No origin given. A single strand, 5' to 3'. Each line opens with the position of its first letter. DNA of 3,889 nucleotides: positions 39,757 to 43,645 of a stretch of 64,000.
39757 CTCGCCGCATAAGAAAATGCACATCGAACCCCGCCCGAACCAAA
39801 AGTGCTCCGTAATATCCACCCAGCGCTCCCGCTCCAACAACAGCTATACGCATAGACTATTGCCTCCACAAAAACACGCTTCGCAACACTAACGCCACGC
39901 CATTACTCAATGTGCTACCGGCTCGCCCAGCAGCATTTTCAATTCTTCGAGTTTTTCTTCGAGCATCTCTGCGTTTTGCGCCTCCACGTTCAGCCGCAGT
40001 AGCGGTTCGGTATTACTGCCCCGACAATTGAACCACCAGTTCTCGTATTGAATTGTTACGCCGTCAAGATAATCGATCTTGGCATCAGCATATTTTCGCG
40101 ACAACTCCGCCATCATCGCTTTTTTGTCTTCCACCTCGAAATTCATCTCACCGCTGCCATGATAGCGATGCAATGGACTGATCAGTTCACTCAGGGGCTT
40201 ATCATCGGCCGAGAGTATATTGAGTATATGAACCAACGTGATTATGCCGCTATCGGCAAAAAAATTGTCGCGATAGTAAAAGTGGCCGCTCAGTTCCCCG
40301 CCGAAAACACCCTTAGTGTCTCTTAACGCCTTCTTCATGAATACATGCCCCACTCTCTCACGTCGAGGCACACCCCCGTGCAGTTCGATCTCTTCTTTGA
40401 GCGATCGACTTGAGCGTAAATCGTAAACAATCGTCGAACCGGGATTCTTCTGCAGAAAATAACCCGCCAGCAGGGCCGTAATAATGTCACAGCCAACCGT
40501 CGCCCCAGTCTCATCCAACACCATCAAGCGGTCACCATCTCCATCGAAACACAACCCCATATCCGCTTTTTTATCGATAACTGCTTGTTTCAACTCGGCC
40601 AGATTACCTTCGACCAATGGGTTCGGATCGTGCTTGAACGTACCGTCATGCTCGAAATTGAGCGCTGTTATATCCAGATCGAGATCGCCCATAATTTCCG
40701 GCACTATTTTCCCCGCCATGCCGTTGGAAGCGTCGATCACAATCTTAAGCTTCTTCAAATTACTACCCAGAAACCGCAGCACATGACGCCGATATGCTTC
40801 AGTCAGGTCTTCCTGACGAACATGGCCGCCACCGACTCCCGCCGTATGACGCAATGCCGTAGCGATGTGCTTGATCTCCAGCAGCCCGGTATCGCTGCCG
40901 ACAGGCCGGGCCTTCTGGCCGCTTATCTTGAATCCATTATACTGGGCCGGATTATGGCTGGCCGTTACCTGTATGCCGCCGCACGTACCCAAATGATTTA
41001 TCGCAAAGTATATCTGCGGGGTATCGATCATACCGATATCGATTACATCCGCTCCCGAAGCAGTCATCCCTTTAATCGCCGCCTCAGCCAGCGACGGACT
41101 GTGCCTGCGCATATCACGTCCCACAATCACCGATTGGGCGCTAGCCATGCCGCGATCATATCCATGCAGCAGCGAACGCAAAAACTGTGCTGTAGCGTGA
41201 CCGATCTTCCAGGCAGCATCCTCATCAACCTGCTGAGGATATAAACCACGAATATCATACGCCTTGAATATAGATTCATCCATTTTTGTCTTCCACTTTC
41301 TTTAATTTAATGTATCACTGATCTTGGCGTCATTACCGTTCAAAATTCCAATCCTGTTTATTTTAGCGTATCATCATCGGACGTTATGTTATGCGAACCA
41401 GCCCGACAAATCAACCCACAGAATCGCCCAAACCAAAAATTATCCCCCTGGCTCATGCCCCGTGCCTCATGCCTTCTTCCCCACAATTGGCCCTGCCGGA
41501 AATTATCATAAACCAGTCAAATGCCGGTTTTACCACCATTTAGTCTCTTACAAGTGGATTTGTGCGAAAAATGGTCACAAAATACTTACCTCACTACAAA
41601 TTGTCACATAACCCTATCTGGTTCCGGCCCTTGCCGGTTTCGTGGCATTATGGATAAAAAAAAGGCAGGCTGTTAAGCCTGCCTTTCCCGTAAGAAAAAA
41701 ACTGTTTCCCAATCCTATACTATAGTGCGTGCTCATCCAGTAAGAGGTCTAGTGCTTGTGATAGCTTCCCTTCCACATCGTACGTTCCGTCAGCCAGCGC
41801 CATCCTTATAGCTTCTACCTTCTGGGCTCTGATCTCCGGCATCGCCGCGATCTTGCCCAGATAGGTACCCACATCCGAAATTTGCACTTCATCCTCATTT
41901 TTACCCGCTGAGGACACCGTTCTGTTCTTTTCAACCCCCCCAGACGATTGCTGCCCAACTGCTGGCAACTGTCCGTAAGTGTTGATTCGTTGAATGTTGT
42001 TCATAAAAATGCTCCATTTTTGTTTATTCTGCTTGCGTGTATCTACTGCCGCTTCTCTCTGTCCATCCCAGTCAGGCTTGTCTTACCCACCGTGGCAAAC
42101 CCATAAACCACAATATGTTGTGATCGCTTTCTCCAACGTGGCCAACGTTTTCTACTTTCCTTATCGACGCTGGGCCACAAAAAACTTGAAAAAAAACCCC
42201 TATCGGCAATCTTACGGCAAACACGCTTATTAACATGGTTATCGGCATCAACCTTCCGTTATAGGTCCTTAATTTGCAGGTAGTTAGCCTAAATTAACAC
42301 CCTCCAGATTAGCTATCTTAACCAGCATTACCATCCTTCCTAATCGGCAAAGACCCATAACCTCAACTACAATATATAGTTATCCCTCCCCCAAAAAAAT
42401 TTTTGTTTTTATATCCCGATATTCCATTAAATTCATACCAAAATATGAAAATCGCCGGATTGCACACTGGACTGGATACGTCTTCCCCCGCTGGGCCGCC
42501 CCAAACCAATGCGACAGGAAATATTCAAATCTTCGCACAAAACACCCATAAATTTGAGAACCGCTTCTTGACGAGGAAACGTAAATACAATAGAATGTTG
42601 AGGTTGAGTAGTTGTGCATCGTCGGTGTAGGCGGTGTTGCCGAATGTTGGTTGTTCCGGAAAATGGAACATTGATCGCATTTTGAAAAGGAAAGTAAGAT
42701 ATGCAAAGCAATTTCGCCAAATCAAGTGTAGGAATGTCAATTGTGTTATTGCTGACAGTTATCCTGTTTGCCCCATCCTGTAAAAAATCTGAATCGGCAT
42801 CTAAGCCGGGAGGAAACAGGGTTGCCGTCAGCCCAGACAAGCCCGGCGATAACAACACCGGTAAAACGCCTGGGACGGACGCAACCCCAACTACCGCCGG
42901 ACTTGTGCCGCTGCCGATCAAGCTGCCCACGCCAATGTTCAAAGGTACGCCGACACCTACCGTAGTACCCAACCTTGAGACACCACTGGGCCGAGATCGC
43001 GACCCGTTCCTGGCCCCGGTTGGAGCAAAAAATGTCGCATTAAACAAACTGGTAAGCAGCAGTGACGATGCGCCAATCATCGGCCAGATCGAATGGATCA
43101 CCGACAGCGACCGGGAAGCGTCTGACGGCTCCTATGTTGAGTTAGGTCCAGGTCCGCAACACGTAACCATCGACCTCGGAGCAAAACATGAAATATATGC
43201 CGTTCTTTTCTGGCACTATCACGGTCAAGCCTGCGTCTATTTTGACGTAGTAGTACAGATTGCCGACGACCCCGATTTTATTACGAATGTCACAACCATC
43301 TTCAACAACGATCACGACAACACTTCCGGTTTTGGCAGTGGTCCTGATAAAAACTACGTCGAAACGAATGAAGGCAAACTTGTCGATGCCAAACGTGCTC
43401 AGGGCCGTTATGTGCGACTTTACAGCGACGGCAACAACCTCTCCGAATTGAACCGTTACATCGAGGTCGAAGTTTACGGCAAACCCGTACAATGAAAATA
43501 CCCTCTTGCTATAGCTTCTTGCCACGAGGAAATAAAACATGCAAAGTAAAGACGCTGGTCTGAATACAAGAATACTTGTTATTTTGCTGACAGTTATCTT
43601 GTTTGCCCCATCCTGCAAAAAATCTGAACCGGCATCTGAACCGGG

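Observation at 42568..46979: Candidate protein O-glycosylation operon: two Pro/Thr-linker discoidin (lipo)proteins co-transcribed with a PMT/ArnT-like GT-C enzyme and ApbE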

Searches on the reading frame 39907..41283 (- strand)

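Call 3: search_protein_families(library=pfam, proteins=[window:39907-41283:-], max_evalue=0.01)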
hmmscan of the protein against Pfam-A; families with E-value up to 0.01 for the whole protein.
window:39907-41283:- (458 aa): 4 families
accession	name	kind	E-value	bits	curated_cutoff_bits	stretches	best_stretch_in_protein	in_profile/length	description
PF02878.22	PGM_PMM_I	-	5.8e-33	113.9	22.5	1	5-141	3-131/138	Phosphoglucomutase/phosphomannomutase, alpha/beta/alpha domain I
PF02879.22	PGM_PMM_II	-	4.6e-24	85.4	29.3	1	162-260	1-103/103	Phosphoglucomutase/phosphomannomutase, alpha/beta/alpha domain II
PF02880.22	PGM_PMM_III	-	4.4e-21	75.6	20.7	1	266-372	3-113/115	Phosphoglucomutase/phosphomannomutase, alpha/beta/alpha domain III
PF00408.26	PGM_PMM_IV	-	5.6e-09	36.4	23.1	1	379-444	1-61/68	Phosphoglucomutase/phosphomannomutase, C-terminal domain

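Call 4: search_protein_families(library=ncbifam, proteins=[window:39907-41283:-], max_evalue=0.01)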
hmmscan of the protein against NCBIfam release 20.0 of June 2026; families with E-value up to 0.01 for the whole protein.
window:39907-41283:- (458 aa): 6 families
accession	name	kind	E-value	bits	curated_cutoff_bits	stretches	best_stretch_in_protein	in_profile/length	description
NF007088.0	PRK09542.1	equivalog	1.4e-135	452.8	618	1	3-447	9-448/456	phosphomannomutase/phosphoglucomutase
TIGR03990.1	Arch_GlmM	equivalog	1e-107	360.8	439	1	4-449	2-441/444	phosphoglucosamine mutase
NF011943.0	PRK15414.1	subfamily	1e-93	314.9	801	1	4-452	5-454/456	phosphomannomutase CpsG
NF046027.1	PhglucPhmanMutPgmG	equivalog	2.9e-90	303.1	600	1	2-449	6-447/460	phosphoglucomutase/phosphomannomutase PgmG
TIGR01455.1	glmM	equivalog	2.2e-61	207.9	447.55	1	17-448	13-436/442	phosphoglucosamine mutase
NF005737.0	PRK07564.1-1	equivalog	3.6e-09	35.8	378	2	31-116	34-120/543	alpha-D-glucose phosphate-specific phosphoglucomutase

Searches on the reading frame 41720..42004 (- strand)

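Call 3: search_protein_families(library=pfam, proteins=[window:41720-42004:-], max_evalue=0.01)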
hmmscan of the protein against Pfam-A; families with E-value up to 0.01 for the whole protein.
window:41720-42004:- (94 aa): 1 family
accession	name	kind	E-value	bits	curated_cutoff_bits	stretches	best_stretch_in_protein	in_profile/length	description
PF04316.19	FlgM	-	1e-09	38.9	25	1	38-79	1-46/55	Anti-sigma-28 factor, FlgM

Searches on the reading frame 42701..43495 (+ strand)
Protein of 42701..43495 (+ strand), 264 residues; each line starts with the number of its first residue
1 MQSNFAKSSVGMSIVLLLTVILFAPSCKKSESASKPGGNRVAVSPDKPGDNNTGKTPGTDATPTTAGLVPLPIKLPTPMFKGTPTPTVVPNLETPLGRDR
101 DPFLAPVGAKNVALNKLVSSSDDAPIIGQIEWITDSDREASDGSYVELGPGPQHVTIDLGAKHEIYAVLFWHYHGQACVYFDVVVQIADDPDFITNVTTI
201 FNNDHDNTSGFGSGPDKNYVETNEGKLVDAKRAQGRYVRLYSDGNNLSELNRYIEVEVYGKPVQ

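Call 3: search_protein_families(library=pfam, proteins=[window:42701-43495:+], max_evalue=0.01)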
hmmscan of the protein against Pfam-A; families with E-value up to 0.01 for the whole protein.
window:42701-43495:+ (264 aa): 1 family
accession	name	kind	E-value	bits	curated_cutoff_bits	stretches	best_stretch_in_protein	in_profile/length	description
PF22633.2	F5_F8_type_C_2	-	0.00049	21.1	27.8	1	150-208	17-72/91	NedA-like, galactose-binding domain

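Call 4: search_protein_families(library=ncbifam, proteins=[window:42701-43495:+], max_evalue=0.01)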
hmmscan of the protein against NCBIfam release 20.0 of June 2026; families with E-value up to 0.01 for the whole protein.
window:42701-43495:+ (264 aa): 0 families

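Call 27: find_homologous_proteins(query=window:42701-43495:+)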
Query window:42701-43495:+ (264 aa): 7481 proteins with E <= 0.001 among 8000 candidates; the best 120 are listed.
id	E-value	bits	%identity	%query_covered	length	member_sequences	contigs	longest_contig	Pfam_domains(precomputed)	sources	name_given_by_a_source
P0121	1.5e-168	577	96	100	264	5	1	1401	-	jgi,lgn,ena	-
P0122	2.2e-162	557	64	80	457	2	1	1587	PF00754.32,PF22633.4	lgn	-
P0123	9.1e-148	509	64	75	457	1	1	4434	PF00754.32,PF22633.4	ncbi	-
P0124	2.7e-138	478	82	100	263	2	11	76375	-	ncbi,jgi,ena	jgi:hypothetical protein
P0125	2.4e-137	475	-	-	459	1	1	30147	PF00754.32,PF22633.4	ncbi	-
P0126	1.6e-133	462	-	-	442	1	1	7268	PF00754.32,PF22633.4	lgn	-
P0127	2.2e-132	458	80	100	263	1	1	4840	-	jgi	-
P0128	5.6e-130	451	-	-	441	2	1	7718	PF00754.32,PF22633.4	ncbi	-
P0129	1.6e-128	446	-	-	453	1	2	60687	PF22633.4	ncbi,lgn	-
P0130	4.4e-128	444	-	-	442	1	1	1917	PF22633.4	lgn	-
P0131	5.6e-126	437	58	74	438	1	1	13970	PF22633.4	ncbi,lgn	-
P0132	1.8e-125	436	57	75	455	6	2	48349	PF00754.32,PF22633.4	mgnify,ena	mgnify:CR=1 FL=1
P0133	3.9e-124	431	-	-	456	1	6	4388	PF00754.32,PF22633.4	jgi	jgi:hypothetical protein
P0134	7.5e-123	427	55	89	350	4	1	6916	PF00754.32,PF22633.4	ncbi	ncbi:MAG: hypothetical protein ACYSYL_19250, partial [Planctomycetota bacterium]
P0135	1.4e-121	423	-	-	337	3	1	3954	PF00754.32,PF22633.4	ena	-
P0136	1.4e-120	420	-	-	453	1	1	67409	-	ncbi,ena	-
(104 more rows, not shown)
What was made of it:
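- On F5/8 type C (discoidin) / CBM32 domain: Some homologues do pass in the precomputed annotation (call 27).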

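Call 40: predict_structure(alignment_id=A2)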
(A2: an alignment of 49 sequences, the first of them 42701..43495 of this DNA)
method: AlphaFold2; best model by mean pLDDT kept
length: 264 residues; sequences in the alignment: 49
mean_pLDDT: 63.3   pTM: 0.62
mean pLDDT of the five models: 63.3, 49.3, 40.3, 39.5, 32.8
residues with pLDDT >= 90: 45; 70-90: 57; 50-70: 73; < 50: 89
segments of 3 or more residues with pLDDT < 50: 1-9, 23-63, 79-94, 135-143, 177-179, 216-222
pLDDT, mean of each block of 10 residues (from residue 1): 42 55 41 32 31 36 68 65 38 54 88 86 60 50 55 85 92 58 85 89 68 48 71 93 65 79 88
secondary structure, 60 per line:
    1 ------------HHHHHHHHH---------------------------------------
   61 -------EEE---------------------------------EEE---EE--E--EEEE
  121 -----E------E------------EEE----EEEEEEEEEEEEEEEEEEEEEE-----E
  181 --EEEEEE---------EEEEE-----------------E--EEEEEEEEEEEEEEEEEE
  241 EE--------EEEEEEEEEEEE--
elements in order: H13-21 E68-70 E104-106 E117-120 E146-148 E153-174 E183-188 E198-202 E223-242 E251-262
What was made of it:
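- On F5/8 type C (discoidin) / CBM32 domain: The model's pLDDT is 63 overall and above 85 in the core strands (call 40).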

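Call 43: fold_search(model_id=the predicted structure, library=pdb)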
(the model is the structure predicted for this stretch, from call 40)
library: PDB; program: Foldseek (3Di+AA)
matches with E <= 10: 1687; with E <= 0.001: 193
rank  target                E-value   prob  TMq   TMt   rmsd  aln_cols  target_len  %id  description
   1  4zy9_A                2.6e-07  1.00  0.37  0.70   5.6       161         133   22  X-ray crystal structure of selenomethionine-labelled V110M mutant of chitosan-binding module 1 derived from chitosanas (released 2016-04-13)
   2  4zxe_C                5.5e-07  1.00  0.36  0.66   5.9       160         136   22  X-ray crystal structure of chitosan-binding module 1 derived from chitosanase/glucanase from Paenibacillus sp. IK-5. (released 2016-04-13)
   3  4a42_A                9.6e-07  1.00  0.37  0.69   4.4       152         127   16  CpGH89CBM32-6 produced by Clostridium perfringens (released 2012-04-04)
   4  4a42_B                1.1e-06  1.00  0.37  0.71   4.8       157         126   16  CpGH89CBM32-6 produced by Clostridium perfringens (released 2012-04-04)
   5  4zxe_A                1.3e-06  1.00  0.36  0.68   5.9       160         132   22  X-ray crystal structure of chitosan-binding module 1 derived from chitosanase/glucanase from Paenibacillus sp. IK-5. (released 2016-04-13)
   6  7pmo_G                2.4e-06  1.00  0.39  0.13   7.6       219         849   15  Ruminococcus gnavus ATC29149 endo-beta-1,4-galactosidase (RgGH98) (released 2022-02-02)
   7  7pmo_D                4.0e-06  1.00  0.39  0.13   7.7       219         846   15  Ruminococcus gnavus ATC29149 endo-beta-1,4-galactosidase (RgGH98) (released 2022-02-02)
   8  6q63_A                5.8e-06  1.00  0.35  0.14   6.6       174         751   13  BT0459 (released 2019-05-08)
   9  7q1w_A                6.1e-06  1.00  0.40  0.14   6.9       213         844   13  Ruminococcus gnavus ATC29149 endo-beta-1,4-galactosidase (RgGH98) E411A in complex with blood group A (BgA II) tetrasa (released 2022-03-16)
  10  4zz5_A                6.9e-06  1.00  0.41  0.75   3.6       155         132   21  X-ray crystal structure of chitosan-binding module 2 derived from chitosanase/glucanase from Paenibacillus sp. IK-5 (released 2016-04-13)
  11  7q20_A                7.2e-06  1.00  0.41  0.14   7.1       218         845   16  Ruminococcus gnavus ATC29149 endo-beta-1,4-galactosidase (RgGH98) in complex with blood group A trisaccharide (released 2022-02-02)
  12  2vc9                  8.1e-06  1.00  0.35  0.12   5.6       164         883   16  Family 89 Glycoside Hydrolase from Clostridium perfringens in complex with 2-acetamido-1,2-dideoxynojirmycin (released 2008-03-18)
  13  7q20_G                9.0e-06  1.00  0.40  0.14   7.2       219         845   16  Ruminococcus gnavus ATC29149 endo-beta-1,4-galactosidase (RgGH98) in complex with blood group A trisaccharide (released 2022-02-02)
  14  8edk_A                1.0e-05  1.00  0.39  0.26   8.1       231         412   13  Structure of C. elegans UNC-6 LamN and EGF domains (released 2023-01-11)
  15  7mfk                  1.1e-05  1.00  0.33  0.11   4.8       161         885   14  Structure of the Clostridium perfringens GH89 in complex with alpha-HNJNAc (released 2021-07-28)
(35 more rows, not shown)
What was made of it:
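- On F5/8 type C (discoidin) / CBM32 domain: Call 43: the top hits are CBM32 modules (4zy9 at E 2.6e-7, TM-score on target 0.70).
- Checked: The fold supports it: Foldseek's best hits are CBM32 modules, E 2.6e-7 (call 43).
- The fold is CBM32-like, with glycan-binding modules as best matches (call 43).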

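Call 49: find_encoding_contigs(protein=P0129, flank=8000, max_places=2)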
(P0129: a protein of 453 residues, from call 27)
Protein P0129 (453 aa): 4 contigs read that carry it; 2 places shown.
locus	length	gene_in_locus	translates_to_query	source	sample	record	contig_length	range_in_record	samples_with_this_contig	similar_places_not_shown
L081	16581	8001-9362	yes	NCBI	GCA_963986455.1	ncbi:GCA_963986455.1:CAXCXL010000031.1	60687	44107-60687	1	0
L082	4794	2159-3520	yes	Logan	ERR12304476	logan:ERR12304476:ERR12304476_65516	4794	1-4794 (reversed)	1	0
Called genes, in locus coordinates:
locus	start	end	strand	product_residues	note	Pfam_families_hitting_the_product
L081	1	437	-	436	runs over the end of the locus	PF12704:MacB_PCD, PF02687:FtsX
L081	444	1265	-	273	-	PF02463:SMC_N, PF00005:ABC_tran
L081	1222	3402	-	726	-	PF25990:Beta-barrel_YknX (weak), PF25975:CzcB_C, PF25989:YknX_C (weak)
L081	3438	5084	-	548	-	PF02321:OEP (weak)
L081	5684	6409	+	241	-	PF04542:Sigma70_r2, PF08281:Sigma70_r4_2, PF04545:Sigma70_r4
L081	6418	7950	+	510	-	-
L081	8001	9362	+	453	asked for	PF22633:F5_F8_type_C_2 (faint)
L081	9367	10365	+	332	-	PF08241:Methyltransf_11, PF08242:Methyltransf_12 (weak), PF13649:Methyltransf_25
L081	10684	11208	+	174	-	PF07638:Sigma70_ECF (weak), PF04542:Sigma70_r2, PF08281:Sigma70_r4_2, PF04545:Sigma70_r4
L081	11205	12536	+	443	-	PF13490:zf-HC2 (weak)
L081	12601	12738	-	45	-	-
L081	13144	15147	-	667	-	PF00884:Sulfatase, PF16347:SGSH_C (weak)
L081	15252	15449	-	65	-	-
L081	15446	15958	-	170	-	-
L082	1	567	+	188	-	?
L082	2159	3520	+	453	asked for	PF22633:F5_F8_type_C_2 (faint)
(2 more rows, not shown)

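Call 55: find_encoding_contigs(protein=P0125, flank=6000, max_places=1)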
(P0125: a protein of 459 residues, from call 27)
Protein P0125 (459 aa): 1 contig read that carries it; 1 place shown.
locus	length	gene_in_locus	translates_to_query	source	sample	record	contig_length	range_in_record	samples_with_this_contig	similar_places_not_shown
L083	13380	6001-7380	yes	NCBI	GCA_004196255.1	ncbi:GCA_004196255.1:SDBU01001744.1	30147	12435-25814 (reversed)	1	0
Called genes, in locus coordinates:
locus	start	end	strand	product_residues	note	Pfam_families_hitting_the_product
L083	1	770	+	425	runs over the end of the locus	PF01408:GFO_IDH_MocA, PF19051:GFO_IDH_MocA_C2, PF22725:GFO_IDH_MocA_C3 (faint)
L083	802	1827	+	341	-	PF06439:3keto-disac_hyd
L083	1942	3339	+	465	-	PF01408:GFO_IDH_MocA, PF02894:GFO_IDH_MocA_C, PF22725:GFO_IDH_MocA_C3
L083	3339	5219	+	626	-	PF03264:Cytochrom_NNT (faint), PF14522:Cytochrome_C7 (faint), PF14537:Cytochrom_c3_2 (faint)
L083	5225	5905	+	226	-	-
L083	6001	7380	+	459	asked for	PF00754:F5_F8_type_C (faint), PF22633:F5_F8_type_C_2 (faint)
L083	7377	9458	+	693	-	PF13231:PMT_2 (weak)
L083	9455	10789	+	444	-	PF02424:ApbE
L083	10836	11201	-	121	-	PF01627:Hpt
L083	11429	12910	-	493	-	PF02310:B12-binding, PF04055:Radical_SAM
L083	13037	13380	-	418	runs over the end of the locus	PF00884:Sulfatase, PF01663:Phosphodiest (faint), PF16347:SGSH_C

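Call 56: find_encoding_contigs(protein=P0136, flank=6000, max_places=1)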
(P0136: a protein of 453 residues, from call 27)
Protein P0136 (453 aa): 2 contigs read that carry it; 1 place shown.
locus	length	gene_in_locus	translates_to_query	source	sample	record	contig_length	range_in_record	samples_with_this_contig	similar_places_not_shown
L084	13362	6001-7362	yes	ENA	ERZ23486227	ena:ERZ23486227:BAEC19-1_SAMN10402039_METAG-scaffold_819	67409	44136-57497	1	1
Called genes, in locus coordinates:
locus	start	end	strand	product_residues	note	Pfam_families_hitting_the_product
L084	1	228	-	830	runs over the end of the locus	PF01120:Alpha_L_fucos, PF14871:GHL6, PF08532:Glyco_hydro_42M (faint), PF00754:F5_F8_type_C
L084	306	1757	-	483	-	PF01261:AP_endonuc_2, PF06439:3keto-disac_hyd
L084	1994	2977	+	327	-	-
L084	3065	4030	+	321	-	PF00795:CN_hydrolase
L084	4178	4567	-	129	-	-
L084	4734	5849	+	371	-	-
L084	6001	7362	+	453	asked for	-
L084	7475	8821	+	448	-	PF00331:Glyco_hydro_10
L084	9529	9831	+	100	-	PF13411:MerR_1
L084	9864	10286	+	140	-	-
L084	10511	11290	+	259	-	PF04542:Sigma70_r2, PF04539:Sigma70_r3, PF04545:Sigma70_r4, PF08281:Sigma70_r4_2 (weak)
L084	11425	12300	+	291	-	PF01678:DAP_epimerase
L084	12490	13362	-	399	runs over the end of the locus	-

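Call 57: find_encoding_contigs(protein=P0132, flank=6000, max_places=1)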
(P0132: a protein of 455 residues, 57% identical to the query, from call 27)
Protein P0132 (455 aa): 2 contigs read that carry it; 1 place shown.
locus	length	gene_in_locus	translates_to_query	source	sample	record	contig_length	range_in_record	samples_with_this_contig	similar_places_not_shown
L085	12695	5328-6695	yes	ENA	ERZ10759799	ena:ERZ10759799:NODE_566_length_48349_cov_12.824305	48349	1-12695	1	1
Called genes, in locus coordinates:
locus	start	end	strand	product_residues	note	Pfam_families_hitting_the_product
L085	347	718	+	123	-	PF01740:STAS, PF13466:STAS_2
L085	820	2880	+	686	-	PF00672:HAMP (weak), PF07228:SpoIIE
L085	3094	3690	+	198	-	PF04542:Sigma70_r2, PF08281:Sigma70_r4_2, PF04545:Sigma70_r4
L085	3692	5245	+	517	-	PF22633:F5_F8_type_C_2 (weak)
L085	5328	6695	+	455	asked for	PF00754:F5_F8_type_C (faint), PF22633:F5_F8_type_C_2 (faint)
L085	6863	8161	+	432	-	PF12890:DHOase, PF01979:Amidohydro_1, PF07969:Amidohydro_3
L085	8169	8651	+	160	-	-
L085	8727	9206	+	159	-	PF05991:NYN_YacP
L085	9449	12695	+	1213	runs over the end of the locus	PF01855:POR_N, PF17147:PFOR_II, PF01558:POR, PF10371:EKR, PF12838:Fer4_7, PF13183:Fer4_8 (weak), PF13237:Fer4_10, PF13484:Fer4_16 (weak), +4 more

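Call 89: find_related_loci(query=L083:9455-10786:+, collection=metagenome_contigs, flank=6000)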
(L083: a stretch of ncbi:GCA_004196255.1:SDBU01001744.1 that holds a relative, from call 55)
Query L083:9455-10786:+ (444 aa) in metagenome_contigs; peptide patterns used: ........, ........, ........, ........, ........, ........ (x = any residue, [..] = any of these).
83 stretches matched a pattern; 2 encode a relative of the query (tblastn E <= 1e-3); 2 distinct loci.
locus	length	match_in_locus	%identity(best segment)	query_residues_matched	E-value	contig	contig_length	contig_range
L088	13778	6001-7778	100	1-444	0e+0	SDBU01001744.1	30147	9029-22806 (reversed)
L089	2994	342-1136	34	136-426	3e-44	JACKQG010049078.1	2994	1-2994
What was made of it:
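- Tried and rejected: Metagenome scan with the L083-type ApbE: it returned only itself and one distant fragment (call 89).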

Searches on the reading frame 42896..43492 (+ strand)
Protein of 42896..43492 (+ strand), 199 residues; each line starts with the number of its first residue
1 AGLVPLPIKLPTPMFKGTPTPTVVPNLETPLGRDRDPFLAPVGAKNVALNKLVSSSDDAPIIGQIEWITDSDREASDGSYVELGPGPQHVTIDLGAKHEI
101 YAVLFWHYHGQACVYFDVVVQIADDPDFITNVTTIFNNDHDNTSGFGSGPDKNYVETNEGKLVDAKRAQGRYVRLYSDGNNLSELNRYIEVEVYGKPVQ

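Call 88: search_protein_families(library=pfam, proteins=[window:42896-43492:+], max_evalue=10)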
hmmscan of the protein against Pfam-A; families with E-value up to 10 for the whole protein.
seq(199 aa): 2 families
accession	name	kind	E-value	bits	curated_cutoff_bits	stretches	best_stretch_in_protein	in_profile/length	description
PF22633.2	F5_F8_type_C_2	-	0.00026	22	27.8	1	85-143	17-72/91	NedA-like, galactose-binding domain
PF00754.31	F5_F8_type_C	-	0.026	15.1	28.2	1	86-180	32-116/127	F5/8 type C domain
